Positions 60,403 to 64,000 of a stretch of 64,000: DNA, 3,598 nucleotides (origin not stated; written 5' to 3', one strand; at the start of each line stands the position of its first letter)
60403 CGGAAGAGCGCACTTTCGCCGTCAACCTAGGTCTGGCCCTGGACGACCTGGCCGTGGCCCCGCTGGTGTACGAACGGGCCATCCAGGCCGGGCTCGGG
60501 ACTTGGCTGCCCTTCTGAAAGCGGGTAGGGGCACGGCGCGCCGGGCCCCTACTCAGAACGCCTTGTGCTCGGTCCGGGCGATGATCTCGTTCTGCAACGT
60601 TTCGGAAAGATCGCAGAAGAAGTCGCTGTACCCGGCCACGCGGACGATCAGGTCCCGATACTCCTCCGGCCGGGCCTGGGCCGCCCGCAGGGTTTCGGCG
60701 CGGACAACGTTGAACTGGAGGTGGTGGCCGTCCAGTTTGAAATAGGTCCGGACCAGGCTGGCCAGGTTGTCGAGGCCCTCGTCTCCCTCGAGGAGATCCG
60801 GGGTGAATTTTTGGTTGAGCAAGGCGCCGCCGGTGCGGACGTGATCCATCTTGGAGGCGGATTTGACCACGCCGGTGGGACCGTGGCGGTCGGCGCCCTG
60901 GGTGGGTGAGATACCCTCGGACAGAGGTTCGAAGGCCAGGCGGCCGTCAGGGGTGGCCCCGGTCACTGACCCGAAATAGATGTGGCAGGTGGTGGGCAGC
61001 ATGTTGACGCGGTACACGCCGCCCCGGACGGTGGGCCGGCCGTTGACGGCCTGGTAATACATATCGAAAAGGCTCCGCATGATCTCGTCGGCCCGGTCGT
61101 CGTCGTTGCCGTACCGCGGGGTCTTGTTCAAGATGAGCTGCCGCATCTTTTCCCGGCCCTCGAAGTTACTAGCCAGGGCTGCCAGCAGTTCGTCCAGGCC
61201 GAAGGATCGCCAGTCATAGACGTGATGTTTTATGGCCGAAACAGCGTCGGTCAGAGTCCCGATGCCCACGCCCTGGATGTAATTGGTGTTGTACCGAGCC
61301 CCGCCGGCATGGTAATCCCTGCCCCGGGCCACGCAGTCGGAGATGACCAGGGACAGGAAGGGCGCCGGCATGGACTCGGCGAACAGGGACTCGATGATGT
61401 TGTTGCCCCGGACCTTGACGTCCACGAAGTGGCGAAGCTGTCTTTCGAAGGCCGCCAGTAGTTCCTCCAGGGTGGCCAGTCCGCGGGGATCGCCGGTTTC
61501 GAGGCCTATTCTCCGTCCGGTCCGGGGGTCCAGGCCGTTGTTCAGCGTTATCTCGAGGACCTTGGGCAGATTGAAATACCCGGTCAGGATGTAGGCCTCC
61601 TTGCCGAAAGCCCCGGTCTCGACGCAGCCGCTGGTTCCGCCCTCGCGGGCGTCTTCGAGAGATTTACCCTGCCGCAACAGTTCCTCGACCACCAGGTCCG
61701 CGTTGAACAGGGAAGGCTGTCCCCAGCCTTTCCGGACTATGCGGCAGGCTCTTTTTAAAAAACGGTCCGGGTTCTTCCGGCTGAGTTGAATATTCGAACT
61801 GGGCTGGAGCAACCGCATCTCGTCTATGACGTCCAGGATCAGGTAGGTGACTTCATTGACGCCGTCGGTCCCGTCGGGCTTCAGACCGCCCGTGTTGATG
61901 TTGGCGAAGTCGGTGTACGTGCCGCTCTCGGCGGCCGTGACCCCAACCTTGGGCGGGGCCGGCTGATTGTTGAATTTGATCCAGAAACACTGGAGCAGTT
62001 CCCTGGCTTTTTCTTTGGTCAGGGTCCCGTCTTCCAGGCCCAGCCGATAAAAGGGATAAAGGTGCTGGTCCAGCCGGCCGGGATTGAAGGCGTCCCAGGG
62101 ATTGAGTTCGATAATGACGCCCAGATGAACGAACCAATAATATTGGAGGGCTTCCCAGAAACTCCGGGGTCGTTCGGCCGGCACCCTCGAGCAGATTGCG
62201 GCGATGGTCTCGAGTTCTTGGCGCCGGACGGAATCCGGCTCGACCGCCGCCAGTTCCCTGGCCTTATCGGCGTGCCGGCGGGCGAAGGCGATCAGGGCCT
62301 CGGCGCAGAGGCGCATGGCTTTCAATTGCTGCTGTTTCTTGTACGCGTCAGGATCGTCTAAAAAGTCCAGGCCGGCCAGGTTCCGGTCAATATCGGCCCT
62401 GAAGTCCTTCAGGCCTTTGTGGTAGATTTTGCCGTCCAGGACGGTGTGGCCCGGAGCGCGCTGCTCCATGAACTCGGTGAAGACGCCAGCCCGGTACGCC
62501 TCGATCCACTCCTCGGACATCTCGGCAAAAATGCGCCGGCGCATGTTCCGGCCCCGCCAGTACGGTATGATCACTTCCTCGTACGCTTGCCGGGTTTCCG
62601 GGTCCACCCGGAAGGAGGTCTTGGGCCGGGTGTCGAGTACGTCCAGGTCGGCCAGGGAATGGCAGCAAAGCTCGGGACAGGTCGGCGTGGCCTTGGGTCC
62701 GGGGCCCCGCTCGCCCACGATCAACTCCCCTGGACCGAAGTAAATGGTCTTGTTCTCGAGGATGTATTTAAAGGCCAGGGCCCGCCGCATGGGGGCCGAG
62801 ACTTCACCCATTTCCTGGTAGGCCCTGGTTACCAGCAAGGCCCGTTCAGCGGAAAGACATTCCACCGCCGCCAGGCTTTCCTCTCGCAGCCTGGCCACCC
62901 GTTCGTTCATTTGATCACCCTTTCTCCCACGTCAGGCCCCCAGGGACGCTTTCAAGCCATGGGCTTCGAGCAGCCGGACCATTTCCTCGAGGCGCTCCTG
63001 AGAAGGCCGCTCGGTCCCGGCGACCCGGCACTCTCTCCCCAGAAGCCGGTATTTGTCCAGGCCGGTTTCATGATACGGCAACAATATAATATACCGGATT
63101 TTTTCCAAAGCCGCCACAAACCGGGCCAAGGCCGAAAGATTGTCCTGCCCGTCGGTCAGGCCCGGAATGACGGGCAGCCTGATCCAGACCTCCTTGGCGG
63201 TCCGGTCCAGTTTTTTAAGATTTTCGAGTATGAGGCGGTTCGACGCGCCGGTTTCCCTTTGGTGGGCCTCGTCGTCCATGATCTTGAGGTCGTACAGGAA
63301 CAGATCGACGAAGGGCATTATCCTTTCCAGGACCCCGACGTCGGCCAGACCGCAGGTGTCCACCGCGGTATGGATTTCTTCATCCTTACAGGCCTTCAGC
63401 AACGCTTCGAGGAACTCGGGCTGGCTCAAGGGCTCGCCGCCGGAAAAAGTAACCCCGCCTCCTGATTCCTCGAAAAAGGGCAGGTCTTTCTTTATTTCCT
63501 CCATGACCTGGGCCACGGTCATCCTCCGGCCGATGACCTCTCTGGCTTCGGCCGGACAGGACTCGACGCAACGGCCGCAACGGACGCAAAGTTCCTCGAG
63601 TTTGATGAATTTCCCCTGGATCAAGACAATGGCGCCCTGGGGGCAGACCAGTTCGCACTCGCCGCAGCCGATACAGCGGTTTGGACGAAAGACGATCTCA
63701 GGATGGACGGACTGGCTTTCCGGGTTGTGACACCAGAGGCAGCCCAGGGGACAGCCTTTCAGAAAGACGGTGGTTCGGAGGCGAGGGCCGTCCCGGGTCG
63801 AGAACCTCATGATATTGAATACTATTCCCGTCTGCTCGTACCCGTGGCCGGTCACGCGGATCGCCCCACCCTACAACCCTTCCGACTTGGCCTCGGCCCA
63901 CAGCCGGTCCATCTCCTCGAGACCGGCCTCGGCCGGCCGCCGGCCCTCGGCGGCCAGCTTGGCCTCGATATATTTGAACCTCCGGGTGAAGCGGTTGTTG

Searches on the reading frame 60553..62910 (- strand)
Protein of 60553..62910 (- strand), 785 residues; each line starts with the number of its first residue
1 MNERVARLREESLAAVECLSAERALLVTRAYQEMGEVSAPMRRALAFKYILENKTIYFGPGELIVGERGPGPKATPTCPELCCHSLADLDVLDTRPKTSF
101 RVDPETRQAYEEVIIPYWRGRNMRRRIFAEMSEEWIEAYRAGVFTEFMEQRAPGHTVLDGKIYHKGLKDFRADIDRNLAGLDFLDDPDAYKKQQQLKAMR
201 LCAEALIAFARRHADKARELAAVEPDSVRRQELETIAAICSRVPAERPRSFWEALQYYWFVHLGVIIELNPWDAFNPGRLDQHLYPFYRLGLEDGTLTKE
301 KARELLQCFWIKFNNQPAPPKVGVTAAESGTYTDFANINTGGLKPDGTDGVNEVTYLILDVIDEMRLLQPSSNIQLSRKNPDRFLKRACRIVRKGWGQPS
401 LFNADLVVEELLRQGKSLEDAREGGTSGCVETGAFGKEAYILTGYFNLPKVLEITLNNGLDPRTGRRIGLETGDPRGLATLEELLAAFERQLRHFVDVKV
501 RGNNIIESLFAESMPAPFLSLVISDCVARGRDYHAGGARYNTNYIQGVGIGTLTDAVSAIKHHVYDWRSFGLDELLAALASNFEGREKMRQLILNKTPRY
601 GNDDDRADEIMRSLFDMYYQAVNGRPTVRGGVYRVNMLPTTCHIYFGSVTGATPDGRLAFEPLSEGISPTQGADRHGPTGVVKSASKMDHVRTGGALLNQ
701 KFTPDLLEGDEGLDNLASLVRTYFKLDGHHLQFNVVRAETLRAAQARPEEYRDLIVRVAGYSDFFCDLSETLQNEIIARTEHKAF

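Call 18: search_protein_families(library=pfam, proteins=[window:60553-62910:-], max_evalue=0.00001)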
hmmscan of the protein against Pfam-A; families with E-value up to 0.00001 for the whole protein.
window:60553-62910:- (785 aa): 2 families
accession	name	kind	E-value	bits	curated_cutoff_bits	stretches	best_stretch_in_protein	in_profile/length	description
PF02901.20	PFL-like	-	3.7e-228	759.8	24.3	1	1-647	1-647/647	Pyruvate formate lyase-like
PF01228.26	Gly_radical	-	7.6e-36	123.3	22.2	1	664-766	2-106/106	Glycine radical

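Call 63: find_related_loci(query=window:60553-62910:-, collection=genome_contigs, flank=10000)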
Query window:60553-62910:- (785 aa) in genome_contigs; peptide patterns used: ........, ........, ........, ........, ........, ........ (x = any residue, [..] = any of these).
598 stretches matched a pattern (row limit reached: there are more); 589 encode a relative of the query (tblastn E <= 1e-3); the best 80 are kept; 80 distinct loci.
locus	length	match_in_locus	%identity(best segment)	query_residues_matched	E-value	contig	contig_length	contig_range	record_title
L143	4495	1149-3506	70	1-785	0e+0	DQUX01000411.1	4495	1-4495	MAG TPA_asm: Anaerolineales bacterium isolate SZUA-1492 k95_19149, whole genome shotgun sequence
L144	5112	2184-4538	70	1-785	0e+0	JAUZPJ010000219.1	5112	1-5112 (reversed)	MAG: Bacillota bacterium isolate bin54(3d) LAKLFDKO_219, whole genome shotgun sequence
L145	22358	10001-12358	68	1-785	0e+0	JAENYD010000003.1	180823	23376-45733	MAG: Clostridium thermobutyricum isolate B5_bin.2 B5_bin2_NODE_39_length_180823_cov_11.064680, whole genome shotgun sequ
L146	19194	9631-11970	70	1-783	0e+0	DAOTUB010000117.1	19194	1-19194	MAG TPA_asm: Anaerolineae bacterium isolate F17_41 k129_108448, whole genome shotgun sequence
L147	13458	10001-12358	70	1-785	0e+0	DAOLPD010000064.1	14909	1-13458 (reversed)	MAG TPA_asm: Bacillota bacterium isolate AMR_MDS_4744 NODE_4841_length_14909_cov_6.010098, whole genome shotgun sequence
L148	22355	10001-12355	69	1-785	0e+0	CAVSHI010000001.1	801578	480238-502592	MAG: Ignavibacteriota bacterium isolate MFD01476.bin.1.124 genome assembly, contig: contig_11490, whole genome shotgun s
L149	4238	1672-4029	70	1-785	0e+0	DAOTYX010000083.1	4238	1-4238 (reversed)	MAG TPA_asm: Anaerolineae bacterium isolate H33_443 k95_859661, whole genome shotgun sequence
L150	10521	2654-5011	69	1-785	0e+0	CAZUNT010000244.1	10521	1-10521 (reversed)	MAG TPA_asm: uncultured Caldilineaceae bacterium isolate binchicken_co7_199 genome assembly, contig: NODE_7437_length_10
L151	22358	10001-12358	69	1-785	0e+0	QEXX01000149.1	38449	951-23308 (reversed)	MAG: Anaerolineae bacterium isolate Nak19 k99_436976, whole genome shotgun sequence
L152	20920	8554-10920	68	1-785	0e+0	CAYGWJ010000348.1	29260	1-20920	MAG TPA_asm: uncultured Anaerolineae bacterium isolate ERP119294_co2_411 genome assembly, contig: k141_3679615, whole ge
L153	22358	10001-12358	71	1-785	0e+0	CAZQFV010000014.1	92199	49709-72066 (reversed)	MAG TPA_asm: uncultured Chloroflexia bacterium isolate binchicken_co7_230 genome assembly, contig: NODE_442_length_92199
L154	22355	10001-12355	70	1-785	0e+0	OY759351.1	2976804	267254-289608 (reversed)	MAG: Desulfarculia bacterium isolate c1361fd1-6016-418c-9b2d-a8e9625d1ec5 genome assembly, chromosome: 1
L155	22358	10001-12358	69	1-785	0e+0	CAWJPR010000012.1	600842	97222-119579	MAG: uncultured Chloroflexia bacterium isolate MFD02979.bin.1.11 genome assembly, contig: contig_44897, whole genome sho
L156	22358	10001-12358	68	1-785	0e+0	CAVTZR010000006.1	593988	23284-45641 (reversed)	MAG: uncultured Chloroflexia bacterium isolate MFD04408.bin.2.195 genome assembly, contig: contig_38403, whole genome sh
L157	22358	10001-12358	69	1-785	0e+0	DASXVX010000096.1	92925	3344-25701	MAG TPA_asm: Symbiobacteriaceae bacterium isolate SMAG_U4756 k141_79097, whole genome shotgun sequence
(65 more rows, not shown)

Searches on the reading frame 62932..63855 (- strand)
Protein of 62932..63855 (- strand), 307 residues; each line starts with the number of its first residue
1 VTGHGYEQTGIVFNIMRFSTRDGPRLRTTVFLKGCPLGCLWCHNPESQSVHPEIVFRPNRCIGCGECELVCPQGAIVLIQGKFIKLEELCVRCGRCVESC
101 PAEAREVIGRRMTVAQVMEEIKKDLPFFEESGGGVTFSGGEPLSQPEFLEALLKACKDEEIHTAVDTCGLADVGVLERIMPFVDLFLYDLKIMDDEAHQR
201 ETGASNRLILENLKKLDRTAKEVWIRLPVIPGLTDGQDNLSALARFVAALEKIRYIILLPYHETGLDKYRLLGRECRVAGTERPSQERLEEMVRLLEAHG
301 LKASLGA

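Call 72: search_protein_families(library=pfam, proteins=[window:62932-63855:-], max_evalue=0.000001)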
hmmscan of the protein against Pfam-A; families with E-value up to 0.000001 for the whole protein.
window:62932-63855:- (307 aa): 12 families
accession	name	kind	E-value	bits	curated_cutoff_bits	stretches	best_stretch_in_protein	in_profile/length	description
PF04055.27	Radical_SAM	-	1.4e-18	68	29.5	1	31-237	3-158/166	Radical SAM superfamily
PF00037.32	Fer4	-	1.6e-12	47.1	21.1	1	54-76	1-23/24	4Fe-4S binding domain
PF12837.12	Fer4_6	-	1.1e-11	44.6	25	0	54-76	2-24/24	4Fe-4S binding domain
PF12797.12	Fer4_2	-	4.5e-10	39.3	24.5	0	87-102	7-22/22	4Fe-4S binding domain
PF13187.11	Fer4_9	-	5.2e-10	39.6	27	1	60-103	1-50/52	4Fe-4S dicluster domain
PF12838.12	Fer4_7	-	1.5e-09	38.6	27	0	35-75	12-52/52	4Fe-4S dicluster domain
PF13353.11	Fer4_12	-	1.7e-09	38.6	22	1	22-161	2-82/137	4Fe-4S single cluster domain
PF13237.11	Fer4_10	-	1.8e-09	37.8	25.5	0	54-101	2-53/53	4Fe-4S dicluster domain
PF14697.11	Fer4_21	-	2.8e-08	34.2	35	1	58-102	5-53/59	4Fe-4S dicluster domain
PF12800.12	Fer4_4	-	1.5e-07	31.5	24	0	58-74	1-17/17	4Fe-4S binding domain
PF13484.11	Fer4_16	-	2.3e-07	31.9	30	0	90-105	2-17/66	4Fe-4S double cluster binding domain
PF13183.11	Fer4_8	-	5.1e-07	30.6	27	0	89-104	4-19/68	4Fe-4S dicluster domain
